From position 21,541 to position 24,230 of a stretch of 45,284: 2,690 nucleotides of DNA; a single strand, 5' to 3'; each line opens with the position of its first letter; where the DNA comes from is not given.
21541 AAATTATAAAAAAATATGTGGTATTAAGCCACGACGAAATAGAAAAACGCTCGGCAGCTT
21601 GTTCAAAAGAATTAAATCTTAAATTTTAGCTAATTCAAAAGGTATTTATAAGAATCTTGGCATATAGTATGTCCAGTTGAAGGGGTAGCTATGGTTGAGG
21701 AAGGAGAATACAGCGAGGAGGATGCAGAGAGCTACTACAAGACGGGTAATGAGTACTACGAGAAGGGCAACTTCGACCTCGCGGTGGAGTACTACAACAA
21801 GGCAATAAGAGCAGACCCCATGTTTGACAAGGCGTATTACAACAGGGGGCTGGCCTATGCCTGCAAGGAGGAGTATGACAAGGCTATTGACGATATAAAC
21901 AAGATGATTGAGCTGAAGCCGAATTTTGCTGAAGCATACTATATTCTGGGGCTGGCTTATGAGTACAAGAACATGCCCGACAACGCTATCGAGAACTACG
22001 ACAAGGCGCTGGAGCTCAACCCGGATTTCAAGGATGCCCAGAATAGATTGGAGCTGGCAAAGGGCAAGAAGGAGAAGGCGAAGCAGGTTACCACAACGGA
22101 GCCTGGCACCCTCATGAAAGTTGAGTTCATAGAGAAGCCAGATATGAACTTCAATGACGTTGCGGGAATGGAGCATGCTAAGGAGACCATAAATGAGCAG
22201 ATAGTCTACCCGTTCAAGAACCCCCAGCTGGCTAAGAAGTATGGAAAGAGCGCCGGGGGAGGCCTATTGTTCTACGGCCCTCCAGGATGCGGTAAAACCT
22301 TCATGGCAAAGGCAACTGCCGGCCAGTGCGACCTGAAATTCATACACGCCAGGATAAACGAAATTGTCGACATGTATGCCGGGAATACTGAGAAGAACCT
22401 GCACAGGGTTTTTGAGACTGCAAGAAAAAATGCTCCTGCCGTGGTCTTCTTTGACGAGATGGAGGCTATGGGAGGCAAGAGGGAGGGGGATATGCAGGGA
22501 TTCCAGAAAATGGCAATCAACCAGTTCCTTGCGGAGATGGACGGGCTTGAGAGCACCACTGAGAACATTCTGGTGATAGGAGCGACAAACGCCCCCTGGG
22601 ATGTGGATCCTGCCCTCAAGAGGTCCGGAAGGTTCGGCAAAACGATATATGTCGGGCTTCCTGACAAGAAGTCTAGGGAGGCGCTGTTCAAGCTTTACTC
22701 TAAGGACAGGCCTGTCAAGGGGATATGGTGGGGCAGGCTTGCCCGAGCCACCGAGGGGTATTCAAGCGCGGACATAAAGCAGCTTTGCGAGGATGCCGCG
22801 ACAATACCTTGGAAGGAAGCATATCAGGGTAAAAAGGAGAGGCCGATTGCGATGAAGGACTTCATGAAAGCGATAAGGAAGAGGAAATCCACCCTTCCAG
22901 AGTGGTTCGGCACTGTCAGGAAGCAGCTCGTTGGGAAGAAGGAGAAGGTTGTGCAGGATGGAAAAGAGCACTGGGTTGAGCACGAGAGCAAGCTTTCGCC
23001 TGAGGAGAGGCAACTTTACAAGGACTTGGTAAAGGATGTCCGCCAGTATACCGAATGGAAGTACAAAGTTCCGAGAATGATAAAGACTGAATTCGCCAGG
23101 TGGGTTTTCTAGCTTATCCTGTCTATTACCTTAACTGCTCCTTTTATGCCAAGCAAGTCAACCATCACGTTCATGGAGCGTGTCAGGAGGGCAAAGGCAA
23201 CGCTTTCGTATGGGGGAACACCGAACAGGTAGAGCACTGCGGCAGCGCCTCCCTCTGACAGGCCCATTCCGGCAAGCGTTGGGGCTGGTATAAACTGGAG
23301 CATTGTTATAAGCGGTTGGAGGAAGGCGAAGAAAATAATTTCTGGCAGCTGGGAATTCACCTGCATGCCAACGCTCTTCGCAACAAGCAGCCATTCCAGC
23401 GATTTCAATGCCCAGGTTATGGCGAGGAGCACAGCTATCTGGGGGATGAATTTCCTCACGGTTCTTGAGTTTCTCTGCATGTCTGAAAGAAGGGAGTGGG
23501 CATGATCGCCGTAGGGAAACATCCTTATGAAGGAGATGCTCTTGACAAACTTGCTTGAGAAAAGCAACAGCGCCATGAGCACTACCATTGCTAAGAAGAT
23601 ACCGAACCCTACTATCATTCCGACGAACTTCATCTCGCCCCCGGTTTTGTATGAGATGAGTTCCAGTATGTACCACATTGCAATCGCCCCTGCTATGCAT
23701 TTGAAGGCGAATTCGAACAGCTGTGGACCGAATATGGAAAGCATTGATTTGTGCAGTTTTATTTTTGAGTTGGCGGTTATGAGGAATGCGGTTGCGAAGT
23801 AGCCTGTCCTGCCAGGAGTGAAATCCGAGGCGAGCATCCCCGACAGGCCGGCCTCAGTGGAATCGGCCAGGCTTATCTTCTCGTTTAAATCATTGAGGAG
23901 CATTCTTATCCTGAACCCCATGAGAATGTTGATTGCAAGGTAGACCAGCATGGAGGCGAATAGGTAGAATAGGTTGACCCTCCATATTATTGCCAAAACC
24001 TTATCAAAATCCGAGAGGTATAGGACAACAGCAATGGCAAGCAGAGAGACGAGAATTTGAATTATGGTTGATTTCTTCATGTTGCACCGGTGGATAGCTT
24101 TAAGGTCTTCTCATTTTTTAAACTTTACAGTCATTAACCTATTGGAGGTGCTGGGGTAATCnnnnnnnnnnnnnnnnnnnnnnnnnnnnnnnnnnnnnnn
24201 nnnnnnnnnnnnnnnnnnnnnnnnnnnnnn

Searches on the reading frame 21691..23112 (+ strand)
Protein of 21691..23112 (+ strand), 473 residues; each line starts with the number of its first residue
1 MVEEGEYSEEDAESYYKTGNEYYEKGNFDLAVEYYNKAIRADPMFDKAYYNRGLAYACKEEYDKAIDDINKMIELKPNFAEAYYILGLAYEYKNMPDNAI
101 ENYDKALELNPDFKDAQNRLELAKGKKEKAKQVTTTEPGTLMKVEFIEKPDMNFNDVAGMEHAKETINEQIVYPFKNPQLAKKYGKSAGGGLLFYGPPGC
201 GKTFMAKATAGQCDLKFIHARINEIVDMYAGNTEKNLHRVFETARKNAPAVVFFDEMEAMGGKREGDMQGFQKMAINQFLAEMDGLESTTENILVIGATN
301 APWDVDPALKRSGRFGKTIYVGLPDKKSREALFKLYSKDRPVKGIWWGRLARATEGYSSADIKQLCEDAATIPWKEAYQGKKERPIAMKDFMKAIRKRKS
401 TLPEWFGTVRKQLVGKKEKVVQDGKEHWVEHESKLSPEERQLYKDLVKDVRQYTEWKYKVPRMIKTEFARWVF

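Call 8: search_protein_families(library=pfam, max_evalue=0.001, proteins=[window:21691-23112:+])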
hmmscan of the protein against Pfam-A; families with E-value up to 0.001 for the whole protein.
window:21691-23112:+ (473 aa): 15 families
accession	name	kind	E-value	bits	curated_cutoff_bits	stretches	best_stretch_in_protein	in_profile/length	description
PF00004.35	AAA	-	1.5e-39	135.8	21.2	1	192-322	1-130/131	ATPase family associated with various cellular activities (AAA)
PF00515.34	TPR_1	-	1.7e-26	91.3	27.8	3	80-113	1-34/34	Tetratricopeptide repeat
PF07719.23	TPR_2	-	1.3e-20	72.1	27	3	80-112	1-33/34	Tetratricopeptide repeat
PF13414.12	TPR_11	-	3.5e-20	71.8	26.8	3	19-57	1-39/42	TPR repeat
PF13181.12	TPR_8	-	3.8e-18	64.5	25.7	2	80-112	1-33/34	Tetratricopeptide repeat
PF13432.12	TPR_16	-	1.2e-13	51.7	32.7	1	16-77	1-62/65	Tetratricopeptide repeat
PF13431.12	TPR_17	-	1.1e-10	41.3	24.4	0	34-66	1-33/34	Tetratricopeptide repeat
PF13428.12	TPR_14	-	9.4e-10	38.6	23.5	0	81-120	2-41/44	Tetratricopeptide repeat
PF13424.12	TPR_12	-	1.7e-09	38.2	30.1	0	4-41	37-74/77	Tetratricopeptide repeat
PF17862.7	AAA_lid_3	-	8.6e-08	32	27.2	1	349-391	6-43/45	AAA+ lid domain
PF13174.12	TPR_6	-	1.6e-06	28.8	26.3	0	81-112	1-32/33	Tetratricopeptide repeat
PF25575.1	TPR_BSK1_C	-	9.3e-06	26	42.2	1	14-85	44-116/118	Serine/threonine-protein kinase BSK1-like, TPR repeats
PF13371.12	TPR_9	-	9.3e-06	26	35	0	56-116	5-65/73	Tetratricopeptide repeat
PF14559.12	TPR_19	-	1.4e-05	25.8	25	0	96-133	7-47/68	Tetratricopeptide repeat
PF13176.12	TPR_7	-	0.00014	22.1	27.9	0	82-115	1-34/36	Tetratricopeptide repeat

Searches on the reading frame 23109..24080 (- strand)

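Call 6: search_protein_families(library=pfam, max_evalue=1, proteins=[window:23109-24080:-])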
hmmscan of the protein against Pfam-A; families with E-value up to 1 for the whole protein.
window:23109-24080:- (323 aa): 1 family
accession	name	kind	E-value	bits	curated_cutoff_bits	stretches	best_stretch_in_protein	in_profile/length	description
PF03706.18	LPG_synthase_TM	-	8.8e-32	111.2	33.4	1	7-307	3-297/302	Lysylphosphatidylglycerol synthase TM region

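Call 7: search_protein_families(library=ncbifam, max_evalue=1, proteins=[window:23109-24080:-])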
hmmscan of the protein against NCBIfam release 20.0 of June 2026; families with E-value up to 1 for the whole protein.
window:23109-24080:- (323 aa): 3 families
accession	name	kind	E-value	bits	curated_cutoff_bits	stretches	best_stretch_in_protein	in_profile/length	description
TIGR00374.1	TIGR00374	subfamily_domain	3.6e-13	49.6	43.2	1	9-301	1-295/323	flippase-like domain-containing protein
TIGR03476.1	HpnL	subfamily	0.035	13.4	195.65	1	2-311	2-310/318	putative membrane protein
NF011343.0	PRK14760.1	equivalog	0.21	11.6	54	1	1-17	1-17/24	protein YoaJ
